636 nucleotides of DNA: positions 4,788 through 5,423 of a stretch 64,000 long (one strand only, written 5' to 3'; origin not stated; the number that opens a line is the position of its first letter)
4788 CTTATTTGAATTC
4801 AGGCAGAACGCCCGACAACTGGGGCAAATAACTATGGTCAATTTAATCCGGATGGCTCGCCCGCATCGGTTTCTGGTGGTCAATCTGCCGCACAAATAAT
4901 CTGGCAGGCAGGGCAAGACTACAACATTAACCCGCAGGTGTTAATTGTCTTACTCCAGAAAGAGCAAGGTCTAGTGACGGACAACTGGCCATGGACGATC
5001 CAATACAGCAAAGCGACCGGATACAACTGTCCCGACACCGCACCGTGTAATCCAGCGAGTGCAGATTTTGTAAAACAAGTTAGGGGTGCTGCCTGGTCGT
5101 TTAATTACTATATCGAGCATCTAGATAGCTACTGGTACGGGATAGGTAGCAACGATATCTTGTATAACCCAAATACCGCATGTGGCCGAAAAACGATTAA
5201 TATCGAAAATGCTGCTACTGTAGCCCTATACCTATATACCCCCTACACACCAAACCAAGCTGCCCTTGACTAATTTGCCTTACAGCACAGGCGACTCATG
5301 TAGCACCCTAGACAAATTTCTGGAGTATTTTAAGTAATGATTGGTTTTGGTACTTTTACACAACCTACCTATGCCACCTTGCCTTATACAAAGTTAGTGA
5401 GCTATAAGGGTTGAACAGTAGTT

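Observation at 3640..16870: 13-kb ORF desert: frameshift-riddled remnants of a surface-glycan locus, starting abruptly inside glmS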

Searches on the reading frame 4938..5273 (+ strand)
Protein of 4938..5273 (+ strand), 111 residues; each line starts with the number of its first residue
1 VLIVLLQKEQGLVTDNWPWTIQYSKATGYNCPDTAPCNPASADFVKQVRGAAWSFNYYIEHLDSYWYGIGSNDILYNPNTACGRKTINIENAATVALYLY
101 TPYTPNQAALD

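Call 23: find_homologous_proteins(query=window:4938-5273:+, max_evalue=0.00001)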
Query window:4938-5273:+ (111 aa): 8 proteins with E <= 0.00001 among 8 candidates.
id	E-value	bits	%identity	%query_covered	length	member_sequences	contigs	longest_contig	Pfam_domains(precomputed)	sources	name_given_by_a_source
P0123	4.3e-72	258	100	100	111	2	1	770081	-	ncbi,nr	ncbi:hypothetical protein H6798_01005 [Candidatus Nomurabacteria bacterium]|nr:hypothetical protein 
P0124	1.3e-27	114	52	99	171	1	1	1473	-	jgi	jgi:hypothetical protein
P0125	1.0e-25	108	54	99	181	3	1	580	-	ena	-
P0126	2.7e-18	84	46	99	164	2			-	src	-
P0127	8.1e-17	79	51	79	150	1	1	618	-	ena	-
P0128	9.1e-11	60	59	50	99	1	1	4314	-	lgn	-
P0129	1.2e-8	53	78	33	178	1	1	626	-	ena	-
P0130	2.3e-7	49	80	32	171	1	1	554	-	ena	-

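Call 47: search_protein_families(library=pfam, proteins=[window:4938-5273:+], max_evalue=0.01)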
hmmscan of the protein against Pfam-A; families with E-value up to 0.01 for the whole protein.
window:4938-5273:+ (111 aa): 0 families
